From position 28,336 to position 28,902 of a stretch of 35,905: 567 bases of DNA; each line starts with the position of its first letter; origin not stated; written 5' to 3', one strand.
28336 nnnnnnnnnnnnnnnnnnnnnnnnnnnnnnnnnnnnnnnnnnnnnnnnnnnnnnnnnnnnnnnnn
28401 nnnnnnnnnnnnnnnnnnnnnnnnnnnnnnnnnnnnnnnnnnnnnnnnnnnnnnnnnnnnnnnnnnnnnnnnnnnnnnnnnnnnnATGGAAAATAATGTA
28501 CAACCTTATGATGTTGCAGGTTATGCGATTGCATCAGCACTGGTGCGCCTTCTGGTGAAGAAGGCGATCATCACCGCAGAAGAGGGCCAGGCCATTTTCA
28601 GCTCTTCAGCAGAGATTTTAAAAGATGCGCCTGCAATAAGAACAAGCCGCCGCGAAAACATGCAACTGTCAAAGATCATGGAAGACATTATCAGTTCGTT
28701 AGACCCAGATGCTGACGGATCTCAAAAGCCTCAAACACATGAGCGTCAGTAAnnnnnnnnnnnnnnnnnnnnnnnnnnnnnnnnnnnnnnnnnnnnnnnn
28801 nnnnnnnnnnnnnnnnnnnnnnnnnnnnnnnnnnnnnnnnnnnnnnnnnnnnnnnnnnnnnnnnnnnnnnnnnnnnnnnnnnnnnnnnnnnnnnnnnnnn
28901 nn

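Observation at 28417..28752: Antisense 88-aa ORF with a strong ribosome-binding site in the only large gap of the early operon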

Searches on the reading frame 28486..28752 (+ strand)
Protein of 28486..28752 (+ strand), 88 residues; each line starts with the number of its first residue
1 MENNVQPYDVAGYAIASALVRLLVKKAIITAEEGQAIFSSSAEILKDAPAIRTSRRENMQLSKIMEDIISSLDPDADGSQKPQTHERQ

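Call 4: search_protein_families(library=pfam, proteins=[window:28486-28752:+], max_evalue=1)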
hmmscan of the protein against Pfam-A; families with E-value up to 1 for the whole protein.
window:28486-28752:+ (88 aa): 0 families

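Call 15: find_homologous_proteins(query=window:28486-28749:+, max_evalue=0.01)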
Query window:28486-28749:+ (88 aa): 4 proteins with E <= 0.01 among 5 candidates.
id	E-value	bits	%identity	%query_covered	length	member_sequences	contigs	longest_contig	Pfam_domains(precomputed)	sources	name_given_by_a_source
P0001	4.6e-47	175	99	100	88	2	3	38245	-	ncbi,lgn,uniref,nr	ncbi:hypothetical protein LP644_21665 [Escherichia coli]|uniref:hypothetical protein n=1 Tax=Escheri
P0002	1.4e-43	164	93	100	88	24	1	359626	-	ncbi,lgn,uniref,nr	ncbi:hypothetical protein [Escherichia coli]|uniref:hypothetical protein n=1 Tax=Escherichia coli Ta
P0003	3.8e-43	162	93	100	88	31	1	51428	-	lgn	-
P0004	5.5e-25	105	96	65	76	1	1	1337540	-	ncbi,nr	ncbi:hypothetical protein O5476_00185 [Escherichia coli]|nr:hypothetical protein [Escherichia coli]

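Call 27: search_protein_families(library=phrogs, proteins=[window:28486-28749:+], max_evalue=1)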
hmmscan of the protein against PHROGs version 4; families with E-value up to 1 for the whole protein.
window:28486-28749:+ (88 aa): 2 families
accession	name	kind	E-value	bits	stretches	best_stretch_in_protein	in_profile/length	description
phrog_8747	-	unknown function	1.3e-60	202.6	1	1-88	1-88/88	-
phrog_32893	-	unknown function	0.00023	22.1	1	5-54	8-59/82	-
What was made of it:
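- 28486..28752 (+): gp15 homologue (SfMu_16; Mu Mup15): 88-aa ORF antisense to the early operon. Matches phrog_8747 at E 1.3e-60 (call 27).
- On Mu gp15 family (phrog_8747; NP_050619.1): phrog_8747 at E 1.3e-60 over residues 1-88 (call 27).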

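Call 28: search_protein_representatives(protein=window:28486-28749:+)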
Query: 88 residues. Proteins with E-value up to 0.001 (for the whole library): 6; up to 1e-10: 6; up to 1e-30: 1. The best 6 are listed.
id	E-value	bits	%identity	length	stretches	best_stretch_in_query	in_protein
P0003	1.2e-43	162.1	93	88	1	1-88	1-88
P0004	1.7e-25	104.5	93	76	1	1-59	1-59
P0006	1.2e-23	98.7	41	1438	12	28-80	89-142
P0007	7.2e-18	80.4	51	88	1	1-86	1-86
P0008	4.9e-12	61.9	49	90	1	1-67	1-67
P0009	1.1e-11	60.8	45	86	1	1-77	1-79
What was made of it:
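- Homologues P0007, P0008 and P0009 (45-51% identity, 86-90 aa) were found by exhaustive phmmer (call 28).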

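Call 30: find_encoding_contigs(protein=P0007, flank=4000, max_places=4)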
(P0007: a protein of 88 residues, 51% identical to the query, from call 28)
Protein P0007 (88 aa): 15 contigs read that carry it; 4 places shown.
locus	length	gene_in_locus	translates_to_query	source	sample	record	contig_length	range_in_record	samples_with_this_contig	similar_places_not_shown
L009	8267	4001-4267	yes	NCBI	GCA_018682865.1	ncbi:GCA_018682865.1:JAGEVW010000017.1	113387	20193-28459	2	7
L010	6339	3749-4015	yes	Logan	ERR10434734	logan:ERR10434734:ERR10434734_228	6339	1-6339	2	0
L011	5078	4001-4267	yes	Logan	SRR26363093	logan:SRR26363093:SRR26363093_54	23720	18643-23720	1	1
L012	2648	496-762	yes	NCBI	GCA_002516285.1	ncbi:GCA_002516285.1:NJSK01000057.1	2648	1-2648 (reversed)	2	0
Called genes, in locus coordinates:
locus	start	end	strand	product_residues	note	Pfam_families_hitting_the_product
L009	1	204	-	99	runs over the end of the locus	-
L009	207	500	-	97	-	-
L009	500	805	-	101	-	PF10805:DUF2730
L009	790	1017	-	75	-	PF01258:zf-dskA_traR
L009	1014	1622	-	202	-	-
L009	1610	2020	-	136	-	-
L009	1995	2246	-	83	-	PF26867:Phage_Mu_gp18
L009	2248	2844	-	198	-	PF05838:Glyco_hydro_108, PF09374:PG_binding_3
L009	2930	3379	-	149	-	PF08765:Mor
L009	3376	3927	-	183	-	PF06252:GemA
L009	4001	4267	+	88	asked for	-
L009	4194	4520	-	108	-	-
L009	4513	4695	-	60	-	-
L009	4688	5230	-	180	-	PF25754:Gp11_C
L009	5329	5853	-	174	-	PF07352:Phage_Mu_Gam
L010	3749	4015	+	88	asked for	-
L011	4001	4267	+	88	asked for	-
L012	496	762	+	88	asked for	-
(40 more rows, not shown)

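Call 31: find_encoding_contigs(protein=P0009, flank=4000, max_places=4)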
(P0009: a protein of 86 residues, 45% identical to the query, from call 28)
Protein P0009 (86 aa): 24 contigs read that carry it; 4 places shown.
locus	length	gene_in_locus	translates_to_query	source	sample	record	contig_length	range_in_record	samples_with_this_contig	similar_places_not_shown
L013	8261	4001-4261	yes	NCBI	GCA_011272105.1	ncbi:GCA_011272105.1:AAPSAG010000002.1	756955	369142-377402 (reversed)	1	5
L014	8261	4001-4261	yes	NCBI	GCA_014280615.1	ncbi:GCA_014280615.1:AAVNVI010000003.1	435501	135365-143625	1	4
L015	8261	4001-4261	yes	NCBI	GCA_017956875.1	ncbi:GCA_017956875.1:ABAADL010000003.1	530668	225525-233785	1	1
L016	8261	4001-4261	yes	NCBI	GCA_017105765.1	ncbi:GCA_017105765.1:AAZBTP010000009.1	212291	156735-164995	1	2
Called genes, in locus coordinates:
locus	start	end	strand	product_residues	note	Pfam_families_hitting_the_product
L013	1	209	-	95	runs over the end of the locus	-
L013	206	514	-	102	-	PF10805:DUF2730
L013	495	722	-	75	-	PF01258:zf-dskA_traR (weak)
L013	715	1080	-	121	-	-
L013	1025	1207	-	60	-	PF23793:LysC (weak)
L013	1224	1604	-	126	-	PF10828:DUF2570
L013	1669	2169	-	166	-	PF00959:Phage_lysozyme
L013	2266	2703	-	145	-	PF08765:Mor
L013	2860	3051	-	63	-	-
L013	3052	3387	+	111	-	-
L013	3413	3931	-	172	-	PF06252:GemA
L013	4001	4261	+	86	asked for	-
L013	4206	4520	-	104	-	-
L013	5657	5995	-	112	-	-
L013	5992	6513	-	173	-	PF26885:Phage_Mu_Gp12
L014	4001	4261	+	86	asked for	-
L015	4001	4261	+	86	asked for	-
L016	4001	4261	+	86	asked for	-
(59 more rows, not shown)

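Call 32: find_encoding_contigs(protein=P0008, flank=4000, max_places=4)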
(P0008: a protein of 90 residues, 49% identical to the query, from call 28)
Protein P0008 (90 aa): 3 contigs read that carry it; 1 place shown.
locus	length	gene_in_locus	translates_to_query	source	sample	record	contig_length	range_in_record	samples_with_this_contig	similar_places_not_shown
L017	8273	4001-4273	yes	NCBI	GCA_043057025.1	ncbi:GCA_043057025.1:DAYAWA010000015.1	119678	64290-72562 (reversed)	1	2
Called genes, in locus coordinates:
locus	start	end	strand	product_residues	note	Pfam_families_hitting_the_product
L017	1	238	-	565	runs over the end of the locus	-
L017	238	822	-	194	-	PF11985:Phage_Mu_Gp27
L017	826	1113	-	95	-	-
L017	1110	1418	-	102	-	PF10805:DUF2730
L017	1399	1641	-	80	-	PF01258:zf-dskA_traR (weak)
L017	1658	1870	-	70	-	PF23793:LysC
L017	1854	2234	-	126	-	PF10828:DUF2570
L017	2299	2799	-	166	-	PF00959:Phage_lysozyme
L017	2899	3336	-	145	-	PF08765:Mor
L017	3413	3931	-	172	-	PF06252:GemA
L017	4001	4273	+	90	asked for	-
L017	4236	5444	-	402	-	PF00872:Transposase_mut, PF10551:MULE (weak)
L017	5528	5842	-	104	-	-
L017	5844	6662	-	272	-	-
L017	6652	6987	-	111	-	-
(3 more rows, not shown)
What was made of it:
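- On Mu gp15 family (phrog_8747; NP_050619.1): The same holds for homologues at 45-51% identity (calls 30-32).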

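Call 43: find_related_loci(query=A3, collection=genome_contigs, flank=3000)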
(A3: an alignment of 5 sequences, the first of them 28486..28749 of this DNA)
Query A3 (88 aa) in genome_contigs; peptide patterns used: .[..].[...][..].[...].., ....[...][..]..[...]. (x = any residue, [..] = any of these).
44 stretches matched a pattern, but none encodes a relative of the query by tblastn (E <= 1e-3).
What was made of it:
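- Tried and rejected: A pattern scan of GTDB representative genomes found no relative (call 43).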

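Call 44: find_homologous_proteins(query=A2, max_evalue=0.01)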
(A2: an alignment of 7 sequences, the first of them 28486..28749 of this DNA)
Query A2 (7 sequences) (88 aa, profile of the alignment): 11 proteins with E <= 0.01 among 796 candidates.
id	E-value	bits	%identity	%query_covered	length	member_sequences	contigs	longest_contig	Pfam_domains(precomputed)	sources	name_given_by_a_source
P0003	5.5e-37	143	93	100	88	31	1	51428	-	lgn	-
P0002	5.6e-37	143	93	100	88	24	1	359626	-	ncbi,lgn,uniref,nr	ncbi:hypothetical protein [Escherichia coli]|uniref:hypothetical protein n=1 Tax=Escherichia coli Ta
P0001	3.6e-36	141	99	100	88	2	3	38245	-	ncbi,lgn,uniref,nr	ncbi:hypothetical protein LP644_21665 [Escherichia coli]|uniref:hypothetical protein n=1 Tax=Escheri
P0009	3.4e-33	131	44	88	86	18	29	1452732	-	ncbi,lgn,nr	ncbi:hypothetical protein GXD79_06725 [Salmonella enterica]|nr:hypothetical protein [Salmonella ente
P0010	3.3e-32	128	43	98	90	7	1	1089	-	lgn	-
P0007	4.3e-32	128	51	99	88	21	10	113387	-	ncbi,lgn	-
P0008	2.1e-31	125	49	76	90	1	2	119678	-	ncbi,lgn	ncbi:TPA: hypothetical protein ACIVST_001053 [Salmonella enterica subsp. enterica serovar Aberdeen]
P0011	3.9e-29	118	51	99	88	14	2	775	-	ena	-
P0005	3.8e-25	105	44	10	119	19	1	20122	-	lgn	-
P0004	1.5e-22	97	96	65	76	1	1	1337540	-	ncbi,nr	ncbi:hypothetical protein O5476_00185 [Escherichia coli]|nr:hypothetical protein [Escherichia coli]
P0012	2.4e-15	74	62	48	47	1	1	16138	-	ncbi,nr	ncbi:TPA: hypothetical protein N6067_003978, partial [Escherichia coli]|nr:hypothetical protein [Esc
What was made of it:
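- All are antisense, directly upstream of GemA, in Mu-like prophages; a source names P0008 and P0009 as Salmonella enterica (calls 30-32, 44).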

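Call 48: search_protein_families(library=padloc, proteins=[window:28486-28749:+], max_evalue=1)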
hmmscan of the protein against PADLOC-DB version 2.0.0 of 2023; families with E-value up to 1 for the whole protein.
window:28486-28749:+ (88 aa): 0 families

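Call 57: predict_structure(alignment_id=A4)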
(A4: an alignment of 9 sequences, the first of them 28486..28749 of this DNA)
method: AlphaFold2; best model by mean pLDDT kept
length: 88 residues; sequences in the alignment: 9
mean_pLDDT: 68.1   pTM: 0.44
mean pLDDT of the five models: 68.1, 66.5, 66.3, 64.9, 64.3
residues with pLDDT >= 90: 14; 70-90: 24; 50-70: 33; < 50: 17
segments of 3 or more residues with pLDDT < 50: 1-4, 77-88
pLDDT, mean of each block of 10 residues (from residue 1): 52 84 93 88 68 56 70 53 43
secondary structure, 60 per line:
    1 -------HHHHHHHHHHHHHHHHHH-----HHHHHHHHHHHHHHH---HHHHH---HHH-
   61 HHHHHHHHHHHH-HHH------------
elements in order: H8-25 H31-45 H49-53 H61-72
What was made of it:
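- AF2 gives helices 8-25, 31-45, 49-53 and 61-72, with pLDDT >84 over residues 11-40 (call 57).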

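Call 60: fold_search(model_id=the predicted structure, library=pdb)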
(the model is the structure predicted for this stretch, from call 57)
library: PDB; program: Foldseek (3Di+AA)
matches with E <= 10: 2; with E <= 0.001: 0
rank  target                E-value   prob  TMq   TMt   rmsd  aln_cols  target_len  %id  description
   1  9k8k_A                6.5e+00  0.35  0.48  0.71   2.5        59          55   19  Cryo-EM structure of C2 symmetric interface of designed zinc-induced tetrahedron Cage-t32-Zn1-HEHE-36 (released 2025-10-29)
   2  7ltq_B                9.2e+00  0.02  0.25  0.12  22.6        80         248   14  Crystal Structure of a histidine kinase from Burkholderia ambifaria MC40-6 (released 2021-03-17)
